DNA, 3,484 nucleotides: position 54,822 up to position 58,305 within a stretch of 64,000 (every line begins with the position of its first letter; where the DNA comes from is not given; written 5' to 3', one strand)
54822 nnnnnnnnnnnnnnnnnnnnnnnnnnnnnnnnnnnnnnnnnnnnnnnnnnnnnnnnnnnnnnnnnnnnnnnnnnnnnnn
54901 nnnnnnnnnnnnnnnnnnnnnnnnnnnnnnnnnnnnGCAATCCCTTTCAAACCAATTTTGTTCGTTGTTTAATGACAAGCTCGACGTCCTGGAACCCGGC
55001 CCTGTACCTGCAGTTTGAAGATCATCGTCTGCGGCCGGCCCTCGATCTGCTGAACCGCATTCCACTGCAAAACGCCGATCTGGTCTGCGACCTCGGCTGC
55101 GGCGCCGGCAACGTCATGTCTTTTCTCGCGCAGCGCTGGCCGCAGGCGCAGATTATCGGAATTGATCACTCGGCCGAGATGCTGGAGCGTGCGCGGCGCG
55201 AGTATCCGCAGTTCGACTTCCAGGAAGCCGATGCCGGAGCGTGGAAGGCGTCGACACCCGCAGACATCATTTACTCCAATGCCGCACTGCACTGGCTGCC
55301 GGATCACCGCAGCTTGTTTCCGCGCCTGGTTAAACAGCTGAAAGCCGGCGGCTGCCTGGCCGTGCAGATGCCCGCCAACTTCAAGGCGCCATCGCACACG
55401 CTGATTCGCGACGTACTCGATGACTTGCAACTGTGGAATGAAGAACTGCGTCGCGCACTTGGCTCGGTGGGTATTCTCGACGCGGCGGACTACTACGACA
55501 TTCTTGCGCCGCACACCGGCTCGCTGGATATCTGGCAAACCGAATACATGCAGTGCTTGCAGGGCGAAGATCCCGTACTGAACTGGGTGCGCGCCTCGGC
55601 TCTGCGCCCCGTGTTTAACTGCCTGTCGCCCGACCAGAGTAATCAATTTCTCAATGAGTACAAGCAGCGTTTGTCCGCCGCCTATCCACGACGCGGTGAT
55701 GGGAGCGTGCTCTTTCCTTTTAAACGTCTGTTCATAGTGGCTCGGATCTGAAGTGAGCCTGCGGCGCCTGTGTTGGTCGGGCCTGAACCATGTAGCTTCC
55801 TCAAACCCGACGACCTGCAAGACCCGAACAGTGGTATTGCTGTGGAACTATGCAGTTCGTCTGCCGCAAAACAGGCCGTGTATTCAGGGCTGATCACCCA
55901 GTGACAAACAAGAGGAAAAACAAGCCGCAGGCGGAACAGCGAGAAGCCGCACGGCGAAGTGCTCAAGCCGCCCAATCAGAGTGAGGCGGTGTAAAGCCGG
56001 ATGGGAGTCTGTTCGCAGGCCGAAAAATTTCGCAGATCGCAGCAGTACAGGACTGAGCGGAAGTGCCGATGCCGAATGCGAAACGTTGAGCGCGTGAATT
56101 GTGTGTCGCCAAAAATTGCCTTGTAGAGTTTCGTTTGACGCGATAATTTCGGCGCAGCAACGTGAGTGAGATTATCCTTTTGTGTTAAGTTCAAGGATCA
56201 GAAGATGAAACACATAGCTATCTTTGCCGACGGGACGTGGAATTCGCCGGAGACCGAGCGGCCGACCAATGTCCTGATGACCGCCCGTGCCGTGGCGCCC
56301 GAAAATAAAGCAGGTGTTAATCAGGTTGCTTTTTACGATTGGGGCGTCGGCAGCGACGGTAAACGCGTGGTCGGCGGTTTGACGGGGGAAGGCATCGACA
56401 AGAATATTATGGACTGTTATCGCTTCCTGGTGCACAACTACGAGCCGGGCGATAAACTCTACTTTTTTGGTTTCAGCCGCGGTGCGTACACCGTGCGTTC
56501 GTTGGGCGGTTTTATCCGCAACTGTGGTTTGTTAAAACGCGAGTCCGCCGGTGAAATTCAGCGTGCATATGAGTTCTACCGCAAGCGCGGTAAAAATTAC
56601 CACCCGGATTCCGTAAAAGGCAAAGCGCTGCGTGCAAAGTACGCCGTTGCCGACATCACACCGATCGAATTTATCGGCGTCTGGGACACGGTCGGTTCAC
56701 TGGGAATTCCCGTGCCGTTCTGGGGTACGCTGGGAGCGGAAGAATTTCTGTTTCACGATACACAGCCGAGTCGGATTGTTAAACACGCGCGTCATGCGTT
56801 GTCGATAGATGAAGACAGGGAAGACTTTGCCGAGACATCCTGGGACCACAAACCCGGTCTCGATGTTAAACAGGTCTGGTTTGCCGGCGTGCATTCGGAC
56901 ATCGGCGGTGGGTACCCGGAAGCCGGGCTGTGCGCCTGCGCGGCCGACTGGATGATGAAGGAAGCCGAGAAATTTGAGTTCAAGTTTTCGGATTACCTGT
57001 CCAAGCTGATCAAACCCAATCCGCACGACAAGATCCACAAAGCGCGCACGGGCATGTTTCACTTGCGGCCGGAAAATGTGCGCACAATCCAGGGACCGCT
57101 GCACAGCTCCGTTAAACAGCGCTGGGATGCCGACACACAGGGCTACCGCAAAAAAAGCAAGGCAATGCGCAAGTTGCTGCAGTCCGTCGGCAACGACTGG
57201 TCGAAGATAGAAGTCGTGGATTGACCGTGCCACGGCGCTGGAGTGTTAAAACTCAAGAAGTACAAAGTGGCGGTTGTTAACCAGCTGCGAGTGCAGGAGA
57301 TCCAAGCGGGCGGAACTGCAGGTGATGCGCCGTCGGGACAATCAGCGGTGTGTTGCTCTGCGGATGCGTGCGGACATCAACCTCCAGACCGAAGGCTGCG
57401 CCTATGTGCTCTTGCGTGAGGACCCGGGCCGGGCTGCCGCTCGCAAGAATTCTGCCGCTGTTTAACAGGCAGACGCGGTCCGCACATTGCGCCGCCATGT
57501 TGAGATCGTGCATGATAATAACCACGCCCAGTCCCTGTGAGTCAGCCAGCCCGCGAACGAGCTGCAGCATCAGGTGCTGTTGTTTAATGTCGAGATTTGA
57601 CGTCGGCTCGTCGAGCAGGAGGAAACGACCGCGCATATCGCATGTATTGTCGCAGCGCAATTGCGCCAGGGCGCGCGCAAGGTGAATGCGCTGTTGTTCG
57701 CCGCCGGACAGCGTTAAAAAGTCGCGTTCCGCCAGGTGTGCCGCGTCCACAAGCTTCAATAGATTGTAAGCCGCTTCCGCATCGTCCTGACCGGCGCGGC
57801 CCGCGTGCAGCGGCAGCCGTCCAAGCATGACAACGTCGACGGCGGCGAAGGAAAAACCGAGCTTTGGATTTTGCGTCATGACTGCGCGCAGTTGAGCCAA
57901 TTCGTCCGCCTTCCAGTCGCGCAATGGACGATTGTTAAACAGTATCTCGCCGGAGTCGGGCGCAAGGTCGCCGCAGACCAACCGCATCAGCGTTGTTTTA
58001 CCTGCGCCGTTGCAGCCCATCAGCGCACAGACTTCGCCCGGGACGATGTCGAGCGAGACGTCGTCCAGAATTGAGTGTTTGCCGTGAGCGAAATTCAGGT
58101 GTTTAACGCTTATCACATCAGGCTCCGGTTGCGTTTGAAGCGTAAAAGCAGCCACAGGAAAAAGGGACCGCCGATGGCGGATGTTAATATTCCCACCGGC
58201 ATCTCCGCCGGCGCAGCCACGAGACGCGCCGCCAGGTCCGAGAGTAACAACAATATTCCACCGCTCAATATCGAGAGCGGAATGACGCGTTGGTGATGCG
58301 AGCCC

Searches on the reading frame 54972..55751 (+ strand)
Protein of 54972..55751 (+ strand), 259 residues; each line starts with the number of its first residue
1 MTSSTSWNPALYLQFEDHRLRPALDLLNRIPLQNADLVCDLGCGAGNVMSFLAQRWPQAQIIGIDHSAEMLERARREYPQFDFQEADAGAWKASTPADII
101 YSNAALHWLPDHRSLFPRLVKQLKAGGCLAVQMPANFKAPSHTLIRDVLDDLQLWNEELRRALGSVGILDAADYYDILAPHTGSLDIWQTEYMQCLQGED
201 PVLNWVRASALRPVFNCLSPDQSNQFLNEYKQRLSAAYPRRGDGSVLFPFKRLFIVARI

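Call 3: search_protein_families(library=pfam, proteins=[window:54972-55751:+], max_evalue=1)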
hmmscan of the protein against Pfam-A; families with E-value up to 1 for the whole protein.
window:54972-55751:+ (259 aa): 16 families
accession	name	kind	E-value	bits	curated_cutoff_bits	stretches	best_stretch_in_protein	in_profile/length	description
PF13649.12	Methyltransf_25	-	2.1e-18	67.2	27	1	38-127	1-97/97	Methyltransferase domain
PF13847.12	Methyltransf_31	-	1.6e-16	60.8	27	1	36-157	5-127/145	Methyltransferase domain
PF08242.18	Methyltransf_12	-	2.3e-15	57.6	30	1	40-129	2-98/98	Methyltransferase domain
PF08241.18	Methyltransf_11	-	2.4e-15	57.4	21.2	1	40-130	2-94/95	Methyltransferase domain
PF13489.12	Methyltransf_23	-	5.9e-15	55.8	27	1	18-142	4-124/164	Methyltransferase domain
PF05175.20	MTS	-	9.4e-07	29.1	23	1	26-155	23-160/170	Methyltransferase small domain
PF01135.25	PCMT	-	1.2e-06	28.9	20.3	1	23-131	65-171/210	Protein-L-isoaspartate(D-aspartate) O-methyltransferase (PCMT)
PF02390.23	Methyltransf_4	-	0.00012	22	24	1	36-76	3-43/173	Putative methyltransferase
PF02353.26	CMAS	-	0.00027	20.8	27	1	26-86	54-113/273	Mycolic acid cyclopropane synthetase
PF00891.24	Methyltransf_2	-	0.00051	19.9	22.3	1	25-130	53-163/210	O-methyltransferase domain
PF01728.25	FtsJ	-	0.0029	18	24.1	1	26-83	12-69/181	FtsJ-like methyltransferase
PF08123.19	DOT1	-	0.0038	17.2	23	1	25-78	33-86/205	Histone methylation protein DOT1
PF13679.12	Methyltransf_32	-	0.0061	17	27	1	34-83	25-78/143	Methyltransferase domain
PF24675.1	NpmA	-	0.0061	16.3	60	1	34-74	23-63/214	16S rRNA (adenine(1408)-N(1))-methyltransferase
PF06325.19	PrmA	-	0.097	12.6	22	1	24-129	152-256/296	Ribosomal protein L11 methyltransferase (PrmA)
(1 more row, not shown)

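Call 4: search_protein_families(library=ncbifam, proteins=[window:54972-55751:+], max_evalue=1)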
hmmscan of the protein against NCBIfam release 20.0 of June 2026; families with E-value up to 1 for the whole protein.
window:54972-55751:+ (259 aa): 62 families (the best 25 are shown)
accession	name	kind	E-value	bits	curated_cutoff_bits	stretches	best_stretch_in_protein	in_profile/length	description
NF002463.0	PRK01683.1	equivalog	4.5e-87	291.9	297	1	6-258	3-255/258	trans-aconitate 2-methyltransferase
NF010703.0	PRK14103.1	equivalog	4.5e-84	281.9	320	1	6-258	1-252/256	trans-aconitate 2-methyltransferase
TIGR02072.1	BioC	equivalog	3.4e-21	76.2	184.95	1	28-131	25-132/244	malonyl-ACP O-methyltransferase BioC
NF045667.1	MTase_DVU1556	equivalog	9.5e-12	44.8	155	1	26-131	14-119/213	DVU_1556 family methyltransferase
NF007610.0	PRK10258.1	equivalog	3.3e-10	39.7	342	1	11-132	19-139/251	malonyl-ACP O-methyltransferase BioC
NF008823.0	PRK11873.1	subfamily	4.6e-09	36.2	263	1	32-131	75-181/272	arsenite methyltransferase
NF041537.1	ArsM_AhpD_UU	exception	2.3e-08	33.2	510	1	33-131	75-180/345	arsenite methyltransferase/AhpD domain selenoprotein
NF041536.1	ArsM_DUF2284_UU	exception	5.8e-08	31.5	575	1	33-131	75-180/459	arsenite methyltransferase/DUF2284 domain selenoprotein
NF043040.1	corrin_prot_MT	hypoth_equivalog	7.9e-08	32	180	1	34-82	41-87/216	corrinoid protein-associated methyltransferase CpaM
NF001244.0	PRK00216.1-5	equivalog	1e-07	31.5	216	1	33-92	47-113/236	bifunctional demethylmenaquinone methyltransferase/2-methoxy-6-polyprenyl-1,4-benzoquinol methylase UbiE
NF008264.0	PRK11036.1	equivalog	7.8e-07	28.8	366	1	26-132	37-148/261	tRNA uridine 5-oxyacetic acid(34) methyltransferase CmoM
NF047649.1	MTase_UXPK_star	exception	1.1e-06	28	460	1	31-131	74-181/283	methyltransferase/UXPK-star double selenoprotein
TIGR03534.1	RF_mod_PrmC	equivalog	1.8e-06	27.6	199.1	1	27-103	81-163/253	peptide chain release factor N(5)-glutamine methyltransferase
TIGR04074.1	bacter_Hen1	equivalog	2.9e-06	26.1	340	1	16-77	267-325/462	3' terminal RNA ribose 2'-O-methyltransferase Hen1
TIGR01934.1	MenG_MenH_UbiE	subfamily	5.2e-06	25.9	158.35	1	29-88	34-97/223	ubiquinone/menaquinone biosynthesis methyltransferase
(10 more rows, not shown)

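Call 29: search_protein_families(library=padloc, proteins=[window:54972-55751:+], max_evalue=0.01)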
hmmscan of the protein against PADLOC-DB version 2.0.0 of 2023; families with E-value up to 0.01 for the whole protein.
window:54972-55751:+ (259 aa): 2 families
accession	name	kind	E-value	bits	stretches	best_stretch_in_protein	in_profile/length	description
PDLC04134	mad2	-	5.9e-18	63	1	26-149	283-413/492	mads_2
PDLC03258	MTase_II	-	3.1e-05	21.3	1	40-104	47-110/366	Type II methyltransferase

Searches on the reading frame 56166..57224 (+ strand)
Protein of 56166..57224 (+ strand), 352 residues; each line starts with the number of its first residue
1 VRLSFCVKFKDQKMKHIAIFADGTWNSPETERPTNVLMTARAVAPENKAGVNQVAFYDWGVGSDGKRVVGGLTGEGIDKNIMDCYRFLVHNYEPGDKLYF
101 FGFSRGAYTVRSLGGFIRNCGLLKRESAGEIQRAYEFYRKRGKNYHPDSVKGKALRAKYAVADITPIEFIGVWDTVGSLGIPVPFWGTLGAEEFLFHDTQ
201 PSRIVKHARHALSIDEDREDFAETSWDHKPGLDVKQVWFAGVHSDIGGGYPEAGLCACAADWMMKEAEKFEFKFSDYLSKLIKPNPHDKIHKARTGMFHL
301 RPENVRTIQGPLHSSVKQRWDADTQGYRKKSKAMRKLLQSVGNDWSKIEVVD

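Call 3: search_protein_families(library=pfam, proteins=[window:56166-57224:+], max_evalue=1)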
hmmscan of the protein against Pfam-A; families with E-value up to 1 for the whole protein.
window:56166-57224:+ (352 aa): 3 families
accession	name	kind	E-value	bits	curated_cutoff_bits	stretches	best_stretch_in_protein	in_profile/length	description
PF09994.14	T6SS_Tle1-like_cat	-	3.6e-78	263.2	27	1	15-266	1-287/287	T6SS, Phospholipase effector Tle1-like, catalytic domain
PF24708.1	Lip_C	-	0.02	14.1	27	1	84-120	90-126/380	Lipase-like, C-terminal domain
PF00226.36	DnaJ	-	0.054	14.1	27.8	1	124-154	10-37/63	DnaJ domain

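Call 4: search_protein_families(library=ncbifam, proteins=[window:56166-57224:+], max_evalue=1)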
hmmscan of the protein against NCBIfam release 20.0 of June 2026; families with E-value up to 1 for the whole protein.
window:56166-57224:+ (352 aa): 1 family
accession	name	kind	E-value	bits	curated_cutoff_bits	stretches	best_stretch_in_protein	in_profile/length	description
TIGR02349.1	DnaJ_bact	equivalog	0.1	11.9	377.2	1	121-153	7-36/354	molecular chaperone DnaJ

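Call 29: search_protein_families(library=padloc, proteins=[window:56166-57224:+], max_evalue=0.01)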
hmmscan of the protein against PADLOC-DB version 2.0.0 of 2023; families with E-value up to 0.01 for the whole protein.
window:56166-57224:+ (352 aa): 0 families

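Call 63: list_cluster_members(proteins=[P0004, window:56205-57224:+, window:54972-55751:+, window:48105-49415:+, window:59201-60133:-, window:45346-46200:+, window:61333-62604:-])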
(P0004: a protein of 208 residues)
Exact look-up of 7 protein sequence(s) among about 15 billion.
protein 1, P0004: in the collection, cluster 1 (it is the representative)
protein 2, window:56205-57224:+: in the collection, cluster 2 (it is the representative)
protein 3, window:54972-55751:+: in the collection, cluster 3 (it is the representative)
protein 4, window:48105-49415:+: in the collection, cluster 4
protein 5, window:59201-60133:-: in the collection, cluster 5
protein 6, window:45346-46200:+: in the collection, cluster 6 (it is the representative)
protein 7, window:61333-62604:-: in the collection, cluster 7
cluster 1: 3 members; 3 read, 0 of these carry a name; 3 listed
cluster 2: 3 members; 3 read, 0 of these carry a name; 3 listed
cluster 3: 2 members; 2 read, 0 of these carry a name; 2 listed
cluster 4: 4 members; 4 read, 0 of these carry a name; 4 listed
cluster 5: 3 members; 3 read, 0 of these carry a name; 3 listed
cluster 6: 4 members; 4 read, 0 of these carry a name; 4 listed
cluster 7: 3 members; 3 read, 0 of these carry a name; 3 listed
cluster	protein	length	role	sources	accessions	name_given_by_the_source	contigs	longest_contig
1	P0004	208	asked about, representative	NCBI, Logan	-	-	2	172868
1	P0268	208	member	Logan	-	-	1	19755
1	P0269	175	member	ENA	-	-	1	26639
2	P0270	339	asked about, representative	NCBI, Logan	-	-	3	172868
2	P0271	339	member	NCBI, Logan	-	-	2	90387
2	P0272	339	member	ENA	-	-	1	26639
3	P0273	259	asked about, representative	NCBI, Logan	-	-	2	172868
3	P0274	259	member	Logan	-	-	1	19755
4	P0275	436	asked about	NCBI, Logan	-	-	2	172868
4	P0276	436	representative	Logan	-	-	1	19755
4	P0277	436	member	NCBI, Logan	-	-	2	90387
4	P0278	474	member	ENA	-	-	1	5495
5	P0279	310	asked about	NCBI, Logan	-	-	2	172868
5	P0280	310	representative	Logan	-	-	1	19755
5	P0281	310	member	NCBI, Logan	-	-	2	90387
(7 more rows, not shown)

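Call 78: search_solved_structures(query=window:56205-57224:+, max_evalue=0.001)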
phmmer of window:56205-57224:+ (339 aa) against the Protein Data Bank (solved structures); distinct sequences matched with E-value up to 0.001: 1.
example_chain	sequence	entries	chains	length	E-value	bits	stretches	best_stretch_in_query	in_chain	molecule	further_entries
9j3f_A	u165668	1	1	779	0.00087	22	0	154-238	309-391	Tle1 phospholipase domain-containing protein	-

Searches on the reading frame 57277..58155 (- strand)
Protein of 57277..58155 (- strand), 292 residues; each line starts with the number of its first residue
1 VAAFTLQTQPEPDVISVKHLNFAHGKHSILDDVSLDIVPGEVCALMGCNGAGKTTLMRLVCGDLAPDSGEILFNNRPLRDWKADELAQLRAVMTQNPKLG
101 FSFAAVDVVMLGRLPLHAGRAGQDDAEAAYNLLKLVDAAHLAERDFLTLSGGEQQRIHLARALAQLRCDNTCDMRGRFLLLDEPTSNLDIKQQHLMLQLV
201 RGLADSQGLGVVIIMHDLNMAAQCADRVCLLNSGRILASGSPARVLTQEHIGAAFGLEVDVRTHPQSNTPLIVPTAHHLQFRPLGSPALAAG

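Call 84: search_protein_families(library=pfam, proteins=[window:57277-58155:-], max_evalue=0.00001)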
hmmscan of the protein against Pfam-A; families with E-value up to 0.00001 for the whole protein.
window:57277-58155:- (292 aa): 2 families
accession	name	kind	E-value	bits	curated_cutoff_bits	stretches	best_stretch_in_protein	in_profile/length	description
PF00005.33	ABC_tran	-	1.4e-26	94.2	25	1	30-186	1-137/137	ABC transporter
PF02463.25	SMC_N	-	4.3e-06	26.7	40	0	148-225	136-206/220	RecF/RecN/SMC N terminal domain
